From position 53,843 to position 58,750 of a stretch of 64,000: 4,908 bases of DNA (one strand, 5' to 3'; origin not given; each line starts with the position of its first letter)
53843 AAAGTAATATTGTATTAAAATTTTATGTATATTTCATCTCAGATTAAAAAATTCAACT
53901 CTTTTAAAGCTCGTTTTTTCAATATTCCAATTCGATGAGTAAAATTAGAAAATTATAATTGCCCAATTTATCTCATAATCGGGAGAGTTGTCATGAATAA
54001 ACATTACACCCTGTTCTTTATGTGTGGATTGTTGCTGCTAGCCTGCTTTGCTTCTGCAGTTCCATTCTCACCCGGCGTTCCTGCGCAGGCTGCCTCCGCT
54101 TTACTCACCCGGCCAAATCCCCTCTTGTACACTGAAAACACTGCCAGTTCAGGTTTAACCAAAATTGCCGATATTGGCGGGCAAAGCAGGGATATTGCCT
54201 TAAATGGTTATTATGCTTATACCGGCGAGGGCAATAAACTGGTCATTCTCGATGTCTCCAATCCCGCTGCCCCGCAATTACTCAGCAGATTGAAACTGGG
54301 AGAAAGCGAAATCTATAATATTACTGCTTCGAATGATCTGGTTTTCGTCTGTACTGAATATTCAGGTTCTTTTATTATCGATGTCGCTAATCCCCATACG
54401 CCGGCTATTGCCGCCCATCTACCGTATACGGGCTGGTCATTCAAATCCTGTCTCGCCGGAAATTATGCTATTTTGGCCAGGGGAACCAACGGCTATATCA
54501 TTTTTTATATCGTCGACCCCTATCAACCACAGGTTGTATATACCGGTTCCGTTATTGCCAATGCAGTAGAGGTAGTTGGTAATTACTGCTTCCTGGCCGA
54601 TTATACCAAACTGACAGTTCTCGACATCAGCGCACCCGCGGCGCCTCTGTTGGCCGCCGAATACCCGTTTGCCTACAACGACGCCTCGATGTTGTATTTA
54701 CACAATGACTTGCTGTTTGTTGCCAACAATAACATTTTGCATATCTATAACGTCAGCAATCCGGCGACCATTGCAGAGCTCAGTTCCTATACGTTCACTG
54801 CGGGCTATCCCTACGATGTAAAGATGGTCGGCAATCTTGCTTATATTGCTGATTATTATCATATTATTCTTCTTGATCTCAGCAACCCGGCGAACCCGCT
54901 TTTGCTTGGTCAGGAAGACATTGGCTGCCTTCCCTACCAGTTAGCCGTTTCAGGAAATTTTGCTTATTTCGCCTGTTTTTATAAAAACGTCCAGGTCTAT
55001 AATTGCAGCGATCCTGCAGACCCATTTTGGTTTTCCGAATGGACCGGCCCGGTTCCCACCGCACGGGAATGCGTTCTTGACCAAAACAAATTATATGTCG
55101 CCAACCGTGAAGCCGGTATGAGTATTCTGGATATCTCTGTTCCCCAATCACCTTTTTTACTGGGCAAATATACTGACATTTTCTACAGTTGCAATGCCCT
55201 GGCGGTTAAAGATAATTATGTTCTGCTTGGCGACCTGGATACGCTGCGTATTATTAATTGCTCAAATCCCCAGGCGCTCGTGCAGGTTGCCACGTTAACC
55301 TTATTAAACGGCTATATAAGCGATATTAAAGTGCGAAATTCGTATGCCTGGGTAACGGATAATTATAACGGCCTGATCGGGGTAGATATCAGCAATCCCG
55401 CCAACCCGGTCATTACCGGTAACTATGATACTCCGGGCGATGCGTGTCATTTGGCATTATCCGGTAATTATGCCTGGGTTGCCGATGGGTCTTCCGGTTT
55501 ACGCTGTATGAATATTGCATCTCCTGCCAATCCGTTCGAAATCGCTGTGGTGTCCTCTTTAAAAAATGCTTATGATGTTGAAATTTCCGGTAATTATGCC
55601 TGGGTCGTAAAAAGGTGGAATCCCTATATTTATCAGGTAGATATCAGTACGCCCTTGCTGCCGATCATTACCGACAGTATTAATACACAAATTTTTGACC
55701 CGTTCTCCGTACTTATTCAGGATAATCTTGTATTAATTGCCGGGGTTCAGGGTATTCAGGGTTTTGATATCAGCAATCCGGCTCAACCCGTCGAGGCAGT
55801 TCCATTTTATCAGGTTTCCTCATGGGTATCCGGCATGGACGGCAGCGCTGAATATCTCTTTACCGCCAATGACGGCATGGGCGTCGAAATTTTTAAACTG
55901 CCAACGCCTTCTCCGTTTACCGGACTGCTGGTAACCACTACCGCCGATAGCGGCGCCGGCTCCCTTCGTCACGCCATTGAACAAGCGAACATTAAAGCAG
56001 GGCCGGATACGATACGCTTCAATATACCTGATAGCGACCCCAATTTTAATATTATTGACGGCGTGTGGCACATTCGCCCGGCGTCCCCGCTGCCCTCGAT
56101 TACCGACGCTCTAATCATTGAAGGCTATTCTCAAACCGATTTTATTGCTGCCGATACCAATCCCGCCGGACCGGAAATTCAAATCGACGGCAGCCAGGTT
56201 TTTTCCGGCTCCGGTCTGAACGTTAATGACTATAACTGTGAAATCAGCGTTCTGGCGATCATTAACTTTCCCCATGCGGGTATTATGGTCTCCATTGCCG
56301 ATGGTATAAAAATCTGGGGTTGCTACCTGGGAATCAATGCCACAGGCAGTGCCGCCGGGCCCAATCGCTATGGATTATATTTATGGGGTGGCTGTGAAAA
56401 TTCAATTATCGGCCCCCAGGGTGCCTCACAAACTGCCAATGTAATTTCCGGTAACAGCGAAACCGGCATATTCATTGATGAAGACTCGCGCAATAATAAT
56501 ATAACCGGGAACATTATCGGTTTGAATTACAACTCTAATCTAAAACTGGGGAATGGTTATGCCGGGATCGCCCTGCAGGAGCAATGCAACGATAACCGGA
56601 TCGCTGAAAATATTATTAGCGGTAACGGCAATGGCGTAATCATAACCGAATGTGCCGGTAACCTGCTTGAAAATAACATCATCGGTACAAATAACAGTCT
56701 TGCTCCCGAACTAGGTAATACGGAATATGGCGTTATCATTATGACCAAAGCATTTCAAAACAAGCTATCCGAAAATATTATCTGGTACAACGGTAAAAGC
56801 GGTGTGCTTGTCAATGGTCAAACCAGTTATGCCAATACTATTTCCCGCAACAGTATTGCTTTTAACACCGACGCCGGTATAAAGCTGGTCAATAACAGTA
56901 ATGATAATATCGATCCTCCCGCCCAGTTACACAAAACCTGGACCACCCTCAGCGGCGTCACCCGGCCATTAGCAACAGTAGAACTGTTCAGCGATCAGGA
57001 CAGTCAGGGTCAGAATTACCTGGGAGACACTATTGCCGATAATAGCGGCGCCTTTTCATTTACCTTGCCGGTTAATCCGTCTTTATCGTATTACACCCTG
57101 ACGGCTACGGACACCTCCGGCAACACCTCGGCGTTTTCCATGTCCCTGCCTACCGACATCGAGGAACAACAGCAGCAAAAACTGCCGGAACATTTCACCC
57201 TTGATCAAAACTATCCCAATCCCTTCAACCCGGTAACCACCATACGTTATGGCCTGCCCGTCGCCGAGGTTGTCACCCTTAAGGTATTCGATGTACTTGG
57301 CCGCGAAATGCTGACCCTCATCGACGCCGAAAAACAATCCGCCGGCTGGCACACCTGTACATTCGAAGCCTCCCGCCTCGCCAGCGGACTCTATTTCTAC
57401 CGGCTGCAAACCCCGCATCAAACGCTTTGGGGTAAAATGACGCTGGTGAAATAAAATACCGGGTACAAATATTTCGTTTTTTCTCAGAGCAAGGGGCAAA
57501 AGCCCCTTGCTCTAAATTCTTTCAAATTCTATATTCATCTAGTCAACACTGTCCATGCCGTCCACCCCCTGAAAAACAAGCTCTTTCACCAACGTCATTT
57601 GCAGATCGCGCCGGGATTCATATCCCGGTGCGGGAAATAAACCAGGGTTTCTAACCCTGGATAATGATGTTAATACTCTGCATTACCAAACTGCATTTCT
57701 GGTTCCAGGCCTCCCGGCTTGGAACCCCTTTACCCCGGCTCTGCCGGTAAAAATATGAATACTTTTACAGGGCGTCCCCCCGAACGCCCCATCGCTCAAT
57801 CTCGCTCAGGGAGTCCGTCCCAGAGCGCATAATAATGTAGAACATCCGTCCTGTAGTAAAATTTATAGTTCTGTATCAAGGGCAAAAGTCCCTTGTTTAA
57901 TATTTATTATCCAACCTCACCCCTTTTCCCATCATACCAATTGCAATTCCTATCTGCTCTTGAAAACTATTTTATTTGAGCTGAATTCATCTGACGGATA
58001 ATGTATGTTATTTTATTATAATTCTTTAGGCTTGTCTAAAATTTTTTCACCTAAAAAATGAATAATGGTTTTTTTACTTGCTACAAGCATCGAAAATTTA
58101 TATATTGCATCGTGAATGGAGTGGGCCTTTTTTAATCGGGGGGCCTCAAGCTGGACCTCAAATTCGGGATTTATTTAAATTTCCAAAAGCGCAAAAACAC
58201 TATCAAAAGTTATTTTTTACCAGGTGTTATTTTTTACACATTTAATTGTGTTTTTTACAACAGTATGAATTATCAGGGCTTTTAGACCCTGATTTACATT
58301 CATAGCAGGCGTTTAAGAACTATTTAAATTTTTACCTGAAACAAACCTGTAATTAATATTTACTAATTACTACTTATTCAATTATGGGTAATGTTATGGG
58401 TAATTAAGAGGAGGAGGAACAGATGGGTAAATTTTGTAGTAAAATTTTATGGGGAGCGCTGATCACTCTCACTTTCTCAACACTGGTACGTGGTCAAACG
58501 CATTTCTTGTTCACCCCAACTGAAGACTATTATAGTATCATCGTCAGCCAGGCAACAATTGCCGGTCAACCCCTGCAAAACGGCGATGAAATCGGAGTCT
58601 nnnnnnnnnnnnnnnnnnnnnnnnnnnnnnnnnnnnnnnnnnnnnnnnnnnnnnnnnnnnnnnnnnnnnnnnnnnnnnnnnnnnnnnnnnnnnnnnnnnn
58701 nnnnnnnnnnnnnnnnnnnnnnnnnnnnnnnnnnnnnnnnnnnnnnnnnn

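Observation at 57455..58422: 1-kb gene-free region packed with perfect GC-rich hairpins, a candidate small structured RNA bounded by two related terminator-like hairpins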

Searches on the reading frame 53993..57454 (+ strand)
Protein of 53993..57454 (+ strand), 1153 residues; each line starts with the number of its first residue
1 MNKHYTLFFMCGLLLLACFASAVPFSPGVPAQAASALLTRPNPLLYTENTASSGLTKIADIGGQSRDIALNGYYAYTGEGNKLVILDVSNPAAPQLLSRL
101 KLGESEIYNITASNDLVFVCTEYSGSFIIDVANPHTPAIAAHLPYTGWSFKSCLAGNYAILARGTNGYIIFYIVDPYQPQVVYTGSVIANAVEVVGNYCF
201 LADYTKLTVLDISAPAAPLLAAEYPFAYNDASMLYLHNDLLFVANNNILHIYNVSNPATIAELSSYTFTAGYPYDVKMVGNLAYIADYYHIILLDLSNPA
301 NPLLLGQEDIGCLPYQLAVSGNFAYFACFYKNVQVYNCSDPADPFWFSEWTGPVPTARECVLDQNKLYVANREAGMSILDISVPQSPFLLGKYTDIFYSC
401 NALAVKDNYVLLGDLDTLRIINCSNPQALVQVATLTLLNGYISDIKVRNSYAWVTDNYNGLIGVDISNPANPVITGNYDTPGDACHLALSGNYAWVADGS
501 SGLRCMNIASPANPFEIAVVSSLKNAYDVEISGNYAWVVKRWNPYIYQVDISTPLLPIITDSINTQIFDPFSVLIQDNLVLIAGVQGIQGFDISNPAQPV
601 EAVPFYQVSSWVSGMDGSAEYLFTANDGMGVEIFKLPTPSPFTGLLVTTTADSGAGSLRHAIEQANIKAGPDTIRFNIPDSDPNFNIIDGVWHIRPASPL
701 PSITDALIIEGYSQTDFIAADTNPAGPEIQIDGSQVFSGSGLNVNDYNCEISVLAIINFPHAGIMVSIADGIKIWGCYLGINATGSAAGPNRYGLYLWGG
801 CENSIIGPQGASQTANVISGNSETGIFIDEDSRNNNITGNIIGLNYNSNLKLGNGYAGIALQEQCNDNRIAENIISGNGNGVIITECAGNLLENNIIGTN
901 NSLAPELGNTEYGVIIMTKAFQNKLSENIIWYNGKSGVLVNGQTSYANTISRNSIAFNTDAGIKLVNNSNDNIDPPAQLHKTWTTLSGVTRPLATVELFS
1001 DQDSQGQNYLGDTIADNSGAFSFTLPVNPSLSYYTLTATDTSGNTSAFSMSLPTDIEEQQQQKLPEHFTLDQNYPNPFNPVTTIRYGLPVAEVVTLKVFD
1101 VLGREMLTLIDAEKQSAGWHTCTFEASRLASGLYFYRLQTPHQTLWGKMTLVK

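Call 10: search_protein_families(library=pfam, proteins=[window:53993-57454:+])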
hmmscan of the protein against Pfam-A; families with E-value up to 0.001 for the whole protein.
window:53993-57454:+ (1153 aa): 6 families
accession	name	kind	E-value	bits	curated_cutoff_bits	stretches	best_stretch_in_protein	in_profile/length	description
PF08309.17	LVIVD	-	2e-59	197.1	20.2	6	62-99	1-39/42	LVIVD repeat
PF05048.19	NosD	-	1.1e-11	45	23.6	1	791-972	15-162/212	Periplasmic copper-binding protein (NosD)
PF13229.12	Beta_helix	-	8.6e-09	35.6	25.9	1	853-970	20-126/158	Right handed beta helix region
PF18962.6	Por_Secre_tail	-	2.5e-07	31.3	27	1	1074-1148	2-72/75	Secretion system C-terminal sorting domain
PF17936.7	Big_6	-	3.7e-06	27.5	27.6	1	980-1047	11-75/83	Bacterial Ig domain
PF09826.15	Beta_propel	-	4e-06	26.4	22.4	0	71-255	20-140/495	Beta propeller domain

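Call 32: find_homologous_proteins(query=window:53993-57454:+, max_evalue=1e-30)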
Query window:53993-57454:+ (1153 aa): 401 proteins with E <= 1e-30 among 8000 candidates; the best 120 are listed.
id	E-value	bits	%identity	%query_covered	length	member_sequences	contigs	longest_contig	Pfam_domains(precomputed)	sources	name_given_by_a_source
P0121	0.0e+0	2642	100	100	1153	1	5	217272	PF13229.13,PF18962.8,PF09826.16,PF08309.18,PF05048.20,PF17936.8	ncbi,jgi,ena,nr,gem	ncbi:MAG TPA: NosD domain-containing protein [bacterium]|nr:NosD domain-containing protein [bacteriu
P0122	0.0e+0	1868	72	100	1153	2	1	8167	PF13229.13,PF18962.8,PF09826.16,PF08309.18,PF05048.20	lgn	-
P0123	0.0e+0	1249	51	100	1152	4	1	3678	PF13229.13,PF18962.8,PF09826.16,PF08309.18,PF05048.20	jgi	-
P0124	0.0e+0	1181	48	99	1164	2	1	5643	PF13229.13,PF18962.8,PF09826.16,PF08309.18,PF05048.20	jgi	-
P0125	0.0e+0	1150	48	96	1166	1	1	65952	PF13229.13,PF18962.8,PF09826.16,PF08309.18,PF05048.20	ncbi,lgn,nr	ncbi:beta-propeller domain-containing protein [candidate division KSB1 bacterium]|nr:beta-propeller 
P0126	3.8e-158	546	31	56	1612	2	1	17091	PF18962.8,PF02018.24,PF13860.13,PF09826.16,PF08309.18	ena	-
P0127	9.7e-129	449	33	43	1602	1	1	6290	PF22494.4,PF09826.16,PF08309.18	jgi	jgi:hypothetical protein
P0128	3.0e-124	434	27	69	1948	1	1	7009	PF13229.13,PF01833.31,PF09826.16,PF08309.18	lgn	-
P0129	1.0e-112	396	28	54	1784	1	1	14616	PF00404.25,PF09826.16,PF08309.18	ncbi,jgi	jgi:hypothetical protein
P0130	8.4e-112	393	29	46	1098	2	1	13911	PF22494.4,PF13860.13,PF09826.16,PF08309.18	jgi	jgi:hypothetical protein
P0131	1.6e-108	382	31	53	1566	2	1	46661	PF03160.21,PF08309.18,PF07483.17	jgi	jgi:hypothetical protein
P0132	6.6e-108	380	27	86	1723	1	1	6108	PF13229.13,PF08309.18,PF05048.20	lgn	-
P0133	4.1e-105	371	27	57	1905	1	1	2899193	PF22352.3,PF00801.27,PF18981.7,PF05694.18,PF24547.2,PF24514.2,PF09826.16,PF08309.18,PF18911.7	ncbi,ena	-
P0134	6.2e-105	370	32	46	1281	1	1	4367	PF13860.13,PF09826.16,PF08309.18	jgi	jgi:hypothetical protein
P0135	9.0e-105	370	26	81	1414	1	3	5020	PF13229.13,PF09826.16,PF08309.18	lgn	-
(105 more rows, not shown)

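Call 33: find_encoding_contigs(protein=P0122, flank=10000, max_places=4)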
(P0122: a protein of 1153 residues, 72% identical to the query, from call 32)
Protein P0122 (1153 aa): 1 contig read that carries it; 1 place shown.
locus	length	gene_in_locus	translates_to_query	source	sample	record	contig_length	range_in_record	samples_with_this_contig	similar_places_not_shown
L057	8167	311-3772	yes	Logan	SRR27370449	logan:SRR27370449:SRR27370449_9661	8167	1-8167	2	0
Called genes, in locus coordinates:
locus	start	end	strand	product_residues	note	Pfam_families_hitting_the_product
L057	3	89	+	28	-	?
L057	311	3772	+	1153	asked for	PF08309:LVIVD, PF09826:Beta_propel (faint), PF08309:LVIVD, PF05048:NosD, PF13229:Beta_helix, PF18962:Por_Secre_tail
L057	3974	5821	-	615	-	PF00884:Sulfatase, PF16347:SGSH_C, PF13646:HEAT_2 (weak), PF02985:HEAT (faint), PF13646:HEAT_2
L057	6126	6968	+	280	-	PF03358:FMN_red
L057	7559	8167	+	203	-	?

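Call 34: find_encoding_contigs(protein=P0125, flank=10000, max_places=4)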
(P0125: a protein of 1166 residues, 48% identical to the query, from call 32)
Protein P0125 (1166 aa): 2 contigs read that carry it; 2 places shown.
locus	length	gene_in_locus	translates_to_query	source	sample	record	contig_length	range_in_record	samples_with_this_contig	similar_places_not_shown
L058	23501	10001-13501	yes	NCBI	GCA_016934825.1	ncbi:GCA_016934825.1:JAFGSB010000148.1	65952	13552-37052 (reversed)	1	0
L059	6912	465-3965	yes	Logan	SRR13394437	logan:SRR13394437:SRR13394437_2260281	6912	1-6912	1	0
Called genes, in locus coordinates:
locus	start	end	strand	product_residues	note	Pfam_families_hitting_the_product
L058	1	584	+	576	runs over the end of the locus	PF00390:malic, PF03949:Malic_M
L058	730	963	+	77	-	PF13424:TPR_12, PF00515:TPR_1, PF07719:TPR_2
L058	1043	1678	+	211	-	-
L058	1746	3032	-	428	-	PF01590:GAF, PF13185:GAF_2, PF13492:GAF_3, PF07228:SpoIIE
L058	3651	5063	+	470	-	PF04015:DUF362, PF18962:Por_Secre_tail (weak), PF13860:FlgD_ig (weak)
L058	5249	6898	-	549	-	PF18962:Por_Secre_tail (faint), PF13860:FlgD_ig (weak)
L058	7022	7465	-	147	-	-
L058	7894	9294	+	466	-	PF13537:GATase_7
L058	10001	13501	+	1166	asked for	PF08309:LVIVD (weak), PF09826:Beta_propel (faint), PF08309:LVIVD, PF05048:NosD, PF13229:Beta_helix (weak), PF18962:Por_Secre_tail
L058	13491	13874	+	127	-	-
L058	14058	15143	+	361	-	PF02985:HEAT (faint), PF08713:DNA_alkylation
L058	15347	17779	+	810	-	PF02927:CelD_N, PF00759:Glyco_hydro_9, PF13860:FlgD_ig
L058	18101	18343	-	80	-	-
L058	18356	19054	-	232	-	PF02223:Thymidylate_kin, PF13521:AAA_28 (weak)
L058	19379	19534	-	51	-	-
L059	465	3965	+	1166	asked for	PF08309:LVIVD (weak), PF09826:Beta_propel (faint), PF08309:LVIVD, PF05048:NosD, PF13229:Beta_helix (weak), PF18962:Por_Secre_tail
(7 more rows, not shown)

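Call 35: find_encoding_contigs(protein=P0124, flank=10000, max_places=4)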
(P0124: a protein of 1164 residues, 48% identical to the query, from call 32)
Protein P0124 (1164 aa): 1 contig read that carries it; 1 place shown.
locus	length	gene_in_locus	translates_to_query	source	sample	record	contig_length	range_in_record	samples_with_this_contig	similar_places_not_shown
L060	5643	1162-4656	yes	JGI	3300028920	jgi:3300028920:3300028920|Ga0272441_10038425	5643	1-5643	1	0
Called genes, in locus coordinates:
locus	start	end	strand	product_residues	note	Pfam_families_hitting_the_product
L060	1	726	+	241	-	?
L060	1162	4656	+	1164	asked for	PF08309:LVIVD (weak), PF09826:Beta_propel (faint), PF08309:LVIVD (weak), PF05048:NosD, PF13229:Beta_helix, PF18962:Por_Secre_tail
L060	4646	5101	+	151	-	PF12867:DinB_2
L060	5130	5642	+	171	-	?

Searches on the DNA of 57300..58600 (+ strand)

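Call 4: search_rna_families(source=window, start=57300, end=58600, threshold=evalue, max_evalue=10, show_alignments=3)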
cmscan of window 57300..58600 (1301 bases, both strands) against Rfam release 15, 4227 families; matches with E-value up to 10: 5.
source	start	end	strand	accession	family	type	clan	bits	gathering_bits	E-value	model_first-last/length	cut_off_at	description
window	57457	57536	-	RF01457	rli22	Gene; sRNA;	CL00114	26.1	80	0.11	1-111/111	no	Listeria sRNA rli22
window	57484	57569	-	RF02453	ncr952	Gene; sRNA;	-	16.5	100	0.72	1-143/143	no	Bacillus sRNA ncr952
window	57485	57515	-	RF03533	SQ1002_RNA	Gene; sRNA;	-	16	128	1.2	72-102/237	no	Clostridioides difficile sRNA SQ1002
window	58206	58294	-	RF01627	ceN36-1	Gene; snRNA; snoRNA; HACA-box;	-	15.8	48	8.3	1-130/130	no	Nematode snoRNA ceN36-1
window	57608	57652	+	RF01394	isrK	Gene; sRNA;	-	12.5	50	9.3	1-77/77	no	isrK Hfq binding RNA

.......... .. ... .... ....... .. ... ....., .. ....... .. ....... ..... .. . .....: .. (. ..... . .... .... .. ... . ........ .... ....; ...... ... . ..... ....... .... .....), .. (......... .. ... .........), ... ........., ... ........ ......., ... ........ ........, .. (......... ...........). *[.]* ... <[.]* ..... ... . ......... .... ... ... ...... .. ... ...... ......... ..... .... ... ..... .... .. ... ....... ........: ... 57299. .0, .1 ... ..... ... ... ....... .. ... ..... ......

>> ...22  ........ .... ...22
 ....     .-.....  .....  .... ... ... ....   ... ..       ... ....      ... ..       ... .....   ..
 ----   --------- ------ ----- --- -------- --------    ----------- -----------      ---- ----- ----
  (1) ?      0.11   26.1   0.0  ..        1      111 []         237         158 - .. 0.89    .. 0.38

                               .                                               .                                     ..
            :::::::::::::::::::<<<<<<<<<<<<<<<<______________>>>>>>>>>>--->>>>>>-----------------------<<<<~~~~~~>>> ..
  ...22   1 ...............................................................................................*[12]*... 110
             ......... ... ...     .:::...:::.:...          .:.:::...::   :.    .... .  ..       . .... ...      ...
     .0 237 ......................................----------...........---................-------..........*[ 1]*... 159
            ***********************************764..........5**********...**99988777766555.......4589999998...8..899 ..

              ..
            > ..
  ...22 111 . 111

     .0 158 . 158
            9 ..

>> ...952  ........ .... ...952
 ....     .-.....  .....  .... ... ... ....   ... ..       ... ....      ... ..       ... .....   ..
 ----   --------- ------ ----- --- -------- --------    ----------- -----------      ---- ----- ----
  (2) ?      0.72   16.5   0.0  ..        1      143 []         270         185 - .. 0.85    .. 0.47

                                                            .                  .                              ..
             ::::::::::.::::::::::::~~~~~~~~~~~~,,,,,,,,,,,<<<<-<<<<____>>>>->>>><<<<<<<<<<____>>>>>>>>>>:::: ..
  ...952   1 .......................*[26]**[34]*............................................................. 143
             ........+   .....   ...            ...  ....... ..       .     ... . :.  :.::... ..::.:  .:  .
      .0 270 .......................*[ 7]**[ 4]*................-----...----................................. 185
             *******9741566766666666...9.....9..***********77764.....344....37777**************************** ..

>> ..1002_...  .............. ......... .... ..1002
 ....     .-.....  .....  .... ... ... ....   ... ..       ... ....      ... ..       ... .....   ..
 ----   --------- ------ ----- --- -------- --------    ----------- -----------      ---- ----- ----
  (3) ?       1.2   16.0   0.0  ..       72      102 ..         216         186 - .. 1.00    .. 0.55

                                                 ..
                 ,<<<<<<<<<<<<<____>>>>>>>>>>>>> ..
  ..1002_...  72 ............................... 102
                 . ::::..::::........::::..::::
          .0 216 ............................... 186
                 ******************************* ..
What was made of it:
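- On Any curated RNA family (Rfam 15): At E<=10 the best hit is rli22 at 26 bits against a threshold of 80, driven by the H1 hairpin alone (call 4).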

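Call 27: search_dna_similar(query=window:57455-57950:+, collection=phages, mode=distant, max_evalue=1)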
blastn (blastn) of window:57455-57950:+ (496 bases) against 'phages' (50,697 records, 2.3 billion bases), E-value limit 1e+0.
No match.

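Call 44: search_dna_similar(query=window:57455-57950:+, collection=plasmids, mode=distant, max_evalue=1)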
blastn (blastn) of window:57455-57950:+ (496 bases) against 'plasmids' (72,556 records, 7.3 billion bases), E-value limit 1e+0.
Records with a match: 1; places in all: 1; records where one place covers at least 80% of the query: 0.
Best place of each record, by identity: 90-95% 1.
By first word of the organism name: Escherichia 1.
By predicted mobility (MOB-suite, as given by PLSDB): conjugative 1.
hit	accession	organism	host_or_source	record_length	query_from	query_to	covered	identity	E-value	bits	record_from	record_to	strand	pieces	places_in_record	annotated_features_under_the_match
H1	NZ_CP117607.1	Escherichia albertii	whole organism,bird (unidentified ...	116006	209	238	6%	93.3%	4e-2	46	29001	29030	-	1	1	fimbrial protein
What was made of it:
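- Tried and rejected: Phage and plasmid collections (blastn): no phage match, and only one 30-nt chance hit in a plasmid (calls 27, 44).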
